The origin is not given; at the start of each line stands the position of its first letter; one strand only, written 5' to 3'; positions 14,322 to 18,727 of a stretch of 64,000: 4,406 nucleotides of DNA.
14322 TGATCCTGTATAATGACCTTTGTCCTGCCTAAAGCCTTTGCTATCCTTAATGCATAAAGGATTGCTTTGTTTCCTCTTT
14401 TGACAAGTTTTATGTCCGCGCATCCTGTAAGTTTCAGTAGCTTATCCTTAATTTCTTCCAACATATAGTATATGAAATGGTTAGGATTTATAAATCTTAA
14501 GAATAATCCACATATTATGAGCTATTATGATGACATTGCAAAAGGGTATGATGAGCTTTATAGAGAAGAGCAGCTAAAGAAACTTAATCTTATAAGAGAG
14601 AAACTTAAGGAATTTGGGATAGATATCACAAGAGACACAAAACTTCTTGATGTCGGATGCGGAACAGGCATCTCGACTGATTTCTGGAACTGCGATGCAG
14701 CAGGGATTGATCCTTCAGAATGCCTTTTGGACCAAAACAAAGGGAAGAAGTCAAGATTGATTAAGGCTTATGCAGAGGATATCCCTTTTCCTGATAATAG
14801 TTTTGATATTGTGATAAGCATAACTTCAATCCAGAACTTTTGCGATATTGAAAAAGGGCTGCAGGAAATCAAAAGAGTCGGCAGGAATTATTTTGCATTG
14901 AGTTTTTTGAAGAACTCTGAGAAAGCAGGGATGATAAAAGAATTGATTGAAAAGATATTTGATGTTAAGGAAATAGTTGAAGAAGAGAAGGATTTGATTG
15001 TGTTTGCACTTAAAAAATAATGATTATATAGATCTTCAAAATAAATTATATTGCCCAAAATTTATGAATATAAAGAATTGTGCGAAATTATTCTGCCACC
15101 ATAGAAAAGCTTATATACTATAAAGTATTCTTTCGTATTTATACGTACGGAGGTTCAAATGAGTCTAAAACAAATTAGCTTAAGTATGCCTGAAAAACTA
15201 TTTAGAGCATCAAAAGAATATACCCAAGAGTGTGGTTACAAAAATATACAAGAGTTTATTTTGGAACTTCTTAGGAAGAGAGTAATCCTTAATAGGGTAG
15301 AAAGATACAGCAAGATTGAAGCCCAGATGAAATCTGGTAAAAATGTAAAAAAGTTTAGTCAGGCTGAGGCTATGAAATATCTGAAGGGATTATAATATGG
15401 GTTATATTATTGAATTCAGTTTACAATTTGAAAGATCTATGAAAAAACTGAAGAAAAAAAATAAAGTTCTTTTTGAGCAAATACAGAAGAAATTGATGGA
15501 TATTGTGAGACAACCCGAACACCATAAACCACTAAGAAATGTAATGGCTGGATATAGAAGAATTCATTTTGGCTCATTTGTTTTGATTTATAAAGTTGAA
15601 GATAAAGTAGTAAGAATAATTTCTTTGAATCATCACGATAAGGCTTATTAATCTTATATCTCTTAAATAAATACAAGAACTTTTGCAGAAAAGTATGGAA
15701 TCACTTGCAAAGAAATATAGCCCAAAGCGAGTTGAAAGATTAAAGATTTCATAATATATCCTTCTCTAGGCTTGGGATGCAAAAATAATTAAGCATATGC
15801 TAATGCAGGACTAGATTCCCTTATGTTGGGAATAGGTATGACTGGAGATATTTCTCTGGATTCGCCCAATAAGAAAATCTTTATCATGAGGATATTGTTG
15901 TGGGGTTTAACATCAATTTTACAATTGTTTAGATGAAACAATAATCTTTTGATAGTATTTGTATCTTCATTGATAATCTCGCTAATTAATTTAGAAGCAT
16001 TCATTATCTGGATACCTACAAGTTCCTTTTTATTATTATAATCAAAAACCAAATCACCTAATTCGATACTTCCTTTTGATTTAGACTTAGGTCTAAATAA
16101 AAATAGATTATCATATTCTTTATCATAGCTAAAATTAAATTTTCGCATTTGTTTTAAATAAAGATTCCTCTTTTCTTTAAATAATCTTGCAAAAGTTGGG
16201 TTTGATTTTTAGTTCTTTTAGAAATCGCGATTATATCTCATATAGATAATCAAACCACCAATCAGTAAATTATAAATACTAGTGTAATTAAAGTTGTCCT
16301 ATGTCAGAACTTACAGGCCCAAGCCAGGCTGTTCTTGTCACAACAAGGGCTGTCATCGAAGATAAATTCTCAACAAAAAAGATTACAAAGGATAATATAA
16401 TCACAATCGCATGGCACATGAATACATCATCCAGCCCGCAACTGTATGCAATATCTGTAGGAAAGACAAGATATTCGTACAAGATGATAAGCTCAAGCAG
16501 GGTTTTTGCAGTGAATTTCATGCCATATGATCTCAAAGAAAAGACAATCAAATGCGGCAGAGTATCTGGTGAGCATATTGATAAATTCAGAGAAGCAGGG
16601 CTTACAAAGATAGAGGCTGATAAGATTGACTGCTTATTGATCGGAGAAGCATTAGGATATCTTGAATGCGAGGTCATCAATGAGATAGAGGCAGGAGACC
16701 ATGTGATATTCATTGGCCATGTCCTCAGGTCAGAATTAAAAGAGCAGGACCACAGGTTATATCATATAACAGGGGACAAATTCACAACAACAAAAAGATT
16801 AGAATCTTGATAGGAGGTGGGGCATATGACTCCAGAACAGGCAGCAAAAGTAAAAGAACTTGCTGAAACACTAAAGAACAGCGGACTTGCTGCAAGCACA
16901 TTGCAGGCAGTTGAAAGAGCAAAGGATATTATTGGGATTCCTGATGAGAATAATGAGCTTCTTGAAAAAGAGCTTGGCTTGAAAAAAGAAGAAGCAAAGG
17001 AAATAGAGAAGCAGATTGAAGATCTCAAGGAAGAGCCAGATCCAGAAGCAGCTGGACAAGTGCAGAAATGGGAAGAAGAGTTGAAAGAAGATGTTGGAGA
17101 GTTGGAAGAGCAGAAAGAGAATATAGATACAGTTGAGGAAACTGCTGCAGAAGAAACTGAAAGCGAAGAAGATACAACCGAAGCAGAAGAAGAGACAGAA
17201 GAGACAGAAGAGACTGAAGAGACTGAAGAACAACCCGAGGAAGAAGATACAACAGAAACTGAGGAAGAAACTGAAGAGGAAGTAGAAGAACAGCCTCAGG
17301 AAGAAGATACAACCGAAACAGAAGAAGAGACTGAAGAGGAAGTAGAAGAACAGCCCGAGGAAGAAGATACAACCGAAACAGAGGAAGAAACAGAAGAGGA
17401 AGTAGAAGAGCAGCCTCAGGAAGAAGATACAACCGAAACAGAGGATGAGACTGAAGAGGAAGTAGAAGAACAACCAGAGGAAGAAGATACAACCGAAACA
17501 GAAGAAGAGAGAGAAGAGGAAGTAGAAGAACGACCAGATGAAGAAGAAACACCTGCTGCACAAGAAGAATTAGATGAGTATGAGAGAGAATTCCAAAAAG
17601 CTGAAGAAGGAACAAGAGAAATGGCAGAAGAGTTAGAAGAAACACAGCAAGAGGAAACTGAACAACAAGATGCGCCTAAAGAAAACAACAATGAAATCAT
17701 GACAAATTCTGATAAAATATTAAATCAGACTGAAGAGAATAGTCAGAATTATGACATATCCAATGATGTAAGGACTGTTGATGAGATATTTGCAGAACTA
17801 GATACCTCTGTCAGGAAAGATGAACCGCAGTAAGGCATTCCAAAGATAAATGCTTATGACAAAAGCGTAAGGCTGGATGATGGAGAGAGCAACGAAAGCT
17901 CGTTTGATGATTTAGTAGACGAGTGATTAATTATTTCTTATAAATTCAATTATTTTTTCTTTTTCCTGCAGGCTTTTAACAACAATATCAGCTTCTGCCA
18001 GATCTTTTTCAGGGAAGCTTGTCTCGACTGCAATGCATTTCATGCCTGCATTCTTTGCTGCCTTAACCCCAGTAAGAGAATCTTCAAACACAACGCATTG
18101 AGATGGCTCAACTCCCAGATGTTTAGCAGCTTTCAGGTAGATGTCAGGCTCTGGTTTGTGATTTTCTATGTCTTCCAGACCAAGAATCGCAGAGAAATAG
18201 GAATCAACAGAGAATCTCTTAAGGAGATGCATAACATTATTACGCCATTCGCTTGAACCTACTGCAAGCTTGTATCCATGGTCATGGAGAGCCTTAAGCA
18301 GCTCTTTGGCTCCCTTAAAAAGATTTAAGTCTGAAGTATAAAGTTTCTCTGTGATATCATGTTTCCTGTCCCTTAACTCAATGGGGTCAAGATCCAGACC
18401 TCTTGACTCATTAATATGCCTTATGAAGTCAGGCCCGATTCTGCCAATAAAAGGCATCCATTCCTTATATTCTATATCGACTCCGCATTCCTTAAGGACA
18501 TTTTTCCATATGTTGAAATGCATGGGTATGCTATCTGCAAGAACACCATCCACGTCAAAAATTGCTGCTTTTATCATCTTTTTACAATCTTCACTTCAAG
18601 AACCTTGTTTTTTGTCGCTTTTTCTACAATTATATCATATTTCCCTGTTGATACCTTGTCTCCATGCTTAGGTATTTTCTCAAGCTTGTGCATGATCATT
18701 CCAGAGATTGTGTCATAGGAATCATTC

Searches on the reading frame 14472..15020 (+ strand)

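Call 20: search_protein_families(library=pfam, proteins=[window:14472-15020:+], max_evalue=0.001)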
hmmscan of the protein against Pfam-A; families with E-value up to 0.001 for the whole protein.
window:14472-15020:+ (182 aa): 7 families
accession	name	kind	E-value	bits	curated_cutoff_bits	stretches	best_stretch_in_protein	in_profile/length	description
PF08241.18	Methyltransf_11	-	1.2e-16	61.5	21.2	1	59-138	1-88/95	Methyltransferase domain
PF13649.12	Methyltransf_25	-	5.8e-12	46.6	27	1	59-136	2-92/97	Methyltransferase domain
PF13847.12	Methyltransf_31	-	5.5e-10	39.5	27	1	53-139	2-103/145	Methyltransferase domain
PF01209.24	Ubie_methyltran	-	2.7e-09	37.1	20.1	1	15-147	9-153/233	ubiE/COQ5 methyltransferase family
PF13489.12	Methyltransf_23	-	2.3e-07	31.1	27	1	40-135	8-106/164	Methyltransferase domain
PF08242.18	Methyltransf_12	-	1.1e-06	29.7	30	1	59-136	1-91/98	Methyltransferase domain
PF07021.18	MetW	-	0.00029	21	21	1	52-139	11-104/193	Methionine biosynthesis protein MetW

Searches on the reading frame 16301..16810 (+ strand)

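Call 20: search_protein_families(library=pfam, proteins=[window:16301-16810:+], max_evalue=0.001)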
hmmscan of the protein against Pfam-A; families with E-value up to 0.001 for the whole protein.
window:16301-16810:+ (169 aa): 1 family
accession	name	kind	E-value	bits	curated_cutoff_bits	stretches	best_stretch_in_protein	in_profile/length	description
PF01613.24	Flavin_Reduct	-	1.7e-28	100.1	27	1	9-158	7-147/153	Flavin reductase like domain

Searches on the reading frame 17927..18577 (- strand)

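Call 20: search_protein_families(library=pfam, proteins=[window:17927-18577:-], max_evalue=0.001)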
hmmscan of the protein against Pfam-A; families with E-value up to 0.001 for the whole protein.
window:17927-18577:- (216 aa): 4 families
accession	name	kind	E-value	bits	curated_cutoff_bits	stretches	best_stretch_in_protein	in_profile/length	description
PF13419.12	HAD_2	-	5.2e-42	144.4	23.8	1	6-184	2-178/178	Haloacid dehalogenase-like hydrolase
PF00702.32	Hydrolase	-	1.7e-31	110.5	26.4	1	2-178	1-191/191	haloacid dehalogenase-like hydrolase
PF13242.12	Hydrolase_like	-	1.6e-09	38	22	1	140-205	3-74/75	HAD-hyrolase-like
PF12710.13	HAD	-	4.1e-05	24.5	27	1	5-167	1-181/189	haloacid dehalogenase-like hydrolase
